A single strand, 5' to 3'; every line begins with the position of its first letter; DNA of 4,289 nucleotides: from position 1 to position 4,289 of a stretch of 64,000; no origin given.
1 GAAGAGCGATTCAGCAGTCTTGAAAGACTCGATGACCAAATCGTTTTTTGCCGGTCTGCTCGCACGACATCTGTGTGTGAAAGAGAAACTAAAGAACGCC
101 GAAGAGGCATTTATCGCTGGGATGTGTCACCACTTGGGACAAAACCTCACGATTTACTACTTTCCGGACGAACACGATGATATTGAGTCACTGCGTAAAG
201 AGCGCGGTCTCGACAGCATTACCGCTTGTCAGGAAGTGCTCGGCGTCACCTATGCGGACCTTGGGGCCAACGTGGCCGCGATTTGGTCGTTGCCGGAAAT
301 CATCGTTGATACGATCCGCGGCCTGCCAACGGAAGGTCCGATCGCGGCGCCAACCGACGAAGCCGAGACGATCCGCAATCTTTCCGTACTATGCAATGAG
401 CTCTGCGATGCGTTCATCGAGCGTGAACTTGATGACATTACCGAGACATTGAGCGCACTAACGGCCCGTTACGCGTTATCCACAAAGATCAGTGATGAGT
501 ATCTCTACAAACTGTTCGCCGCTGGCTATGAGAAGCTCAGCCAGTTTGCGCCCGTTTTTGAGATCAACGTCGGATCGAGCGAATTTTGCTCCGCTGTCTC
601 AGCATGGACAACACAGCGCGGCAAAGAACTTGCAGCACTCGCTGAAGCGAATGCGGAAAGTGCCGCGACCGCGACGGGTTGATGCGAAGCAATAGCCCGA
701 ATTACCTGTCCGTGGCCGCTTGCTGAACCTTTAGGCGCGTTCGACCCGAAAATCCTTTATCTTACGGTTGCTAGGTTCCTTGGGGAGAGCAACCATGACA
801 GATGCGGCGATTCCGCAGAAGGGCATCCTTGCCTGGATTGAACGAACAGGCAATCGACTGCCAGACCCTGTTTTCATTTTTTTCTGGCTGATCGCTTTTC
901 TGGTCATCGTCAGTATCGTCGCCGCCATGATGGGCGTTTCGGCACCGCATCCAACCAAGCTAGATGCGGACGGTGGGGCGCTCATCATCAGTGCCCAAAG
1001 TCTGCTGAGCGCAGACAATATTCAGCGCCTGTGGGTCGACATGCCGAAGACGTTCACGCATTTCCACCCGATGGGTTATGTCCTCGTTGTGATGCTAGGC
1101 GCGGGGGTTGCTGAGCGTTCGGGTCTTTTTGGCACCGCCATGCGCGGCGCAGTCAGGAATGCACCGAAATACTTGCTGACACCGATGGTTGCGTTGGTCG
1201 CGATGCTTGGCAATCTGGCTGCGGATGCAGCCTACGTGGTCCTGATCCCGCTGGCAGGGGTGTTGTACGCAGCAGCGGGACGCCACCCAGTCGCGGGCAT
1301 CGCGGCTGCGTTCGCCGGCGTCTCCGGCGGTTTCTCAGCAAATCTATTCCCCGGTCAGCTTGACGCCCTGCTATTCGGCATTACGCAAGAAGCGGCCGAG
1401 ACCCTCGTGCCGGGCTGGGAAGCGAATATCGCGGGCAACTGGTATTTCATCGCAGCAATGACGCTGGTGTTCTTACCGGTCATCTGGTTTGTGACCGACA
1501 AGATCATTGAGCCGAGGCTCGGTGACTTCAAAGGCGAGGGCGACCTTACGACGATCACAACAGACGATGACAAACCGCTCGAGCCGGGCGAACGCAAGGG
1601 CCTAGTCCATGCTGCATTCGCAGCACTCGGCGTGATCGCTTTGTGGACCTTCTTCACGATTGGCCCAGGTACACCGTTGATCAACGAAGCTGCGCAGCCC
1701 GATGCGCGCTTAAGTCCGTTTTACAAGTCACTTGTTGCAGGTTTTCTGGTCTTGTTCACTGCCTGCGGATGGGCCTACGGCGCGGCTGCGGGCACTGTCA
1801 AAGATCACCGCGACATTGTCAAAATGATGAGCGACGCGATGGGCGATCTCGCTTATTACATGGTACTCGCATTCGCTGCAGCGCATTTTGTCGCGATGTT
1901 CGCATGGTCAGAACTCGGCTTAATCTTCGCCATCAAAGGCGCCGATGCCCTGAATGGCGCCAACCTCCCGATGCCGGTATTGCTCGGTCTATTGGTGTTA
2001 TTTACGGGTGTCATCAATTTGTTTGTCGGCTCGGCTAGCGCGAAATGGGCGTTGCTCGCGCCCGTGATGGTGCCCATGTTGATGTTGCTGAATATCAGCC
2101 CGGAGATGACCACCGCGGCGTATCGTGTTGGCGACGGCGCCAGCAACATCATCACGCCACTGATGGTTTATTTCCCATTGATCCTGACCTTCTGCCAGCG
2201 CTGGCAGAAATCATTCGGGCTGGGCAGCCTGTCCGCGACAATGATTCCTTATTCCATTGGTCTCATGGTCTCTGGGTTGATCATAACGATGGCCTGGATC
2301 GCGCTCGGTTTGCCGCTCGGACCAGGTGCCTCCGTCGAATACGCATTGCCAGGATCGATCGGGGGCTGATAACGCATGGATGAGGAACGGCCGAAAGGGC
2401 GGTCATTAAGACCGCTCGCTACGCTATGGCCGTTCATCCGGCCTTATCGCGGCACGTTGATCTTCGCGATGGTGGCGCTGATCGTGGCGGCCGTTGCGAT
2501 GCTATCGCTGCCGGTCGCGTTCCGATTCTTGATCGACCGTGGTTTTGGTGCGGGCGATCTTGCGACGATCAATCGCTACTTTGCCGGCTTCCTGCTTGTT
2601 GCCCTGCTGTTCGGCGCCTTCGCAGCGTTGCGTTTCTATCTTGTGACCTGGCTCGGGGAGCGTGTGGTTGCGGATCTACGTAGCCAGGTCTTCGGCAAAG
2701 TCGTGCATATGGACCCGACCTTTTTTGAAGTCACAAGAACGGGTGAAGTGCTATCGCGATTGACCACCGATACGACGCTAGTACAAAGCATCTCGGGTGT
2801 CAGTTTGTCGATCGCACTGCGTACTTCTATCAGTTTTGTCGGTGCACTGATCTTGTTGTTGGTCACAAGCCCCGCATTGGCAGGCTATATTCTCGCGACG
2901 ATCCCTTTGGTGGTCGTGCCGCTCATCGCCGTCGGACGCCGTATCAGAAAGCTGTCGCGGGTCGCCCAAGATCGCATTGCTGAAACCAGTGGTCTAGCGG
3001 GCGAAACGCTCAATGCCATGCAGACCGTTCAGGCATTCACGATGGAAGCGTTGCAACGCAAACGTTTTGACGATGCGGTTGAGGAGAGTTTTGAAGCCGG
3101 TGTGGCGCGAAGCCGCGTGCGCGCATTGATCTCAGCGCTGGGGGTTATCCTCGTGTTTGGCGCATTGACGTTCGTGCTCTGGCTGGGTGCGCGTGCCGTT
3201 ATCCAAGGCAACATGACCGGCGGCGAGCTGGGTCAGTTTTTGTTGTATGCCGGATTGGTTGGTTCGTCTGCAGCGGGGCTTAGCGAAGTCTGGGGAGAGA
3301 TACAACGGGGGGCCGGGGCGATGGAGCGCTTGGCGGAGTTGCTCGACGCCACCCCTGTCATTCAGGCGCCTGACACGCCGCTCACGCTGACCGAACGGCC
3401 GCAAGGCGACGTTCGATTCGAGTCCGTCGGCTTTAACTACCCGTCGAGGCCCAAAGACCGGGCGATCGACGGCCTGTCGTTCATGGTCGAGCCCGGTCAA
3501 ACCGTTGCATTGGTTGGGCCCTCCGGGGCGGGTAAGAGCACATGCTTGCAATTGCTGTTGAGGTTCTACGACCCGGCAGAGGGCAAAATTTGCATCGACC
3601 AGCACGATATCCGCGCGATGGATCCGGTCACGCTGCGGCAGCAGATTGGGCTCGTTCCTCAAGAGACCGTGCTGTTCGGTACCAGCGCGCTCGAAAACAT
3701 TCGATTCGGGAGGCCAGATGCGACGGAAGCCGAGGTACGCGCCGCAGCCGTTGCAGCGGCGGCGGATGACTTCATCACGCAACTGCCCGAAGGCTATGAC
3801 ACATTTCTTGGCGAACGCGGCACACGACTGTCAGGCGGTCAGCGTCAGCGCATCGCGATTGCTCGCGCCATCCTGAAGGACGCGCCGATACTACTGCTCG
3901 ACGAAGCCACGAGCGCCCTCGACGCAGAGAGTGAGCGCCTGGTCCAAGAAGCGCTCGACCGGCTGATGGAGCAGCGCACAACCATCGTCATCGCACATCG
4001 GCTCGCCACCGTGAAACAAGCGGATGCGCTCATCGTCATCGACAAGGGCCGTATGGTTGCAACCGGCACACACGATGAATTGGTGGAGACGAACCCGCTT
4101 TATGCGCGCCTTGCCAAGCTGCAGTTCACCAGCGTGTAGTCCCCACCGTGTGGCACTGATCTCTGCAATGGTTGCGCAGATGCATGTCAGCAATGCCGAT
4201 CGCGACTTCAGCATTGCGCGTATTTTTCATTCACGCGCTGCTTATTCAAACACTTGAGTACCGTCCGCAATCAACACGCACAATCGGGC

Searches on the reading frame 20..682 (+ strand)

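Call 52: search_protein_families(library=pfam, proteins=[window:20-682:+], max_evalue=0.00001)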
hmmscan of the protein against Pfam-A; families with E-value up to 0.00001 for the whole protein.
window:20-682:+ (220 aa): 1 family
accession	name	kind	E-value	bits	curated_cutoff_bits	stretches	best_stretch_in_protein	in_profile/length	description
PF08668.18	HDOD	-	6.2e-16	58.9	22.9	1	2-100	93-191/196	HDOD domain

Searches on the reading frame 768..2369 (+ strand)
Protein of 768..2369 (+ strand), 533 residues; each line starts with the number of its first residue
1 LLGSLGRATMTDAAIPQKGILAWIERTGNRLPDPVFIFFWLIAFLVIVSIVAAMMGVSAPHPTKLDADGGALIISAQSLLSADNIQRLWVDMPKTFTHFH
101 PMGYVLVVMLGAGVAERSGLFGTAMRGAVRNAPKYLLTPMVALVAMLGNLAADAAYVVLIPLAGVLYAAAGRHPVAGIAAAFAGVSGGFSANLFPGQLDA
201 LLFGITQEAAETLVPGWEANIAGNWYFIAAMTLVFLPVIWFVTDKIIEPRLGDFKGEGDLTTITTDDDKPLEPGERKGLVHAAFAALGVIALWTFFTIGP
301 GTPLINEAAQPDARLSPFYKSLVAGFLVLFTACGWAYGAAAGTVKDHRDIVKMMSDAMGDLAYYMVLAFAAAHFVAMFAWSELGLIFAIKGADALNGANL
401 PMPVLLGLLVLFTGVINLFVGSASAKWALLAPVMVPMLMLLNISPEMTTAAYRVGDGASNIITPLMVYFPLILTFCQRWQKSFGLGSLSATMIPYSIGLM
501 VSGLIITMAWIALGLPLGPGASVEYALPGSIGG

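Call 52: search_protein_families(library=pfam, proteins=[window:768-2369:+], max_evalue=0.00001)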
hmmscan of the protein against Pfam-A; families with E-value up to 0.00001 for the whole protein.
window:768-2369:+ (533 aa): 2 families
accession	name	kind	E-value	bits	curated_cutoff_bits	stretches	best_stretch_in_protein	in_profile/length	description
PF03806.19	ABG_transport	-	6.4e-192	638.7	27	1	20-525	2-502/502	AbgT putative transporter family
PF03606.21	DcuC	-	4.1e-07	29.3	23.1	1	204-465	181-419/461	C4-dicarboxylate anaerobic carrier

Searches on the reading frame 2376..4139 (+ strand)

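Call 52: search_protein_families(library=pfam, proteins=[window:2376-4139:+], max_evalue=0.00001)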
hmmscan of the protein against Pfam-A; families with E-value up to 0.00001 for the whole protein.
window:2376-4139:+ (587 aa): 3 families
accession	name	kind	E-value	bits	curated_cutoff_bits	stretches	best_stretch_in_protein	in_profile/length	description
PF00664.28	ABC_membrane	-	1.2e-52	179.8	28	1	28-295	1-270/274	ABC transporter transmembrane region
PF00005.33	ABC_tran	-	4e-34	118.6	25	1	365-513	2-137/137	ABC transporter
PF02463.25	SMC_N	-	4.3e-10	39.8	40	1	404-557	110-213/220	RecF/RecN/SMC N terminal domain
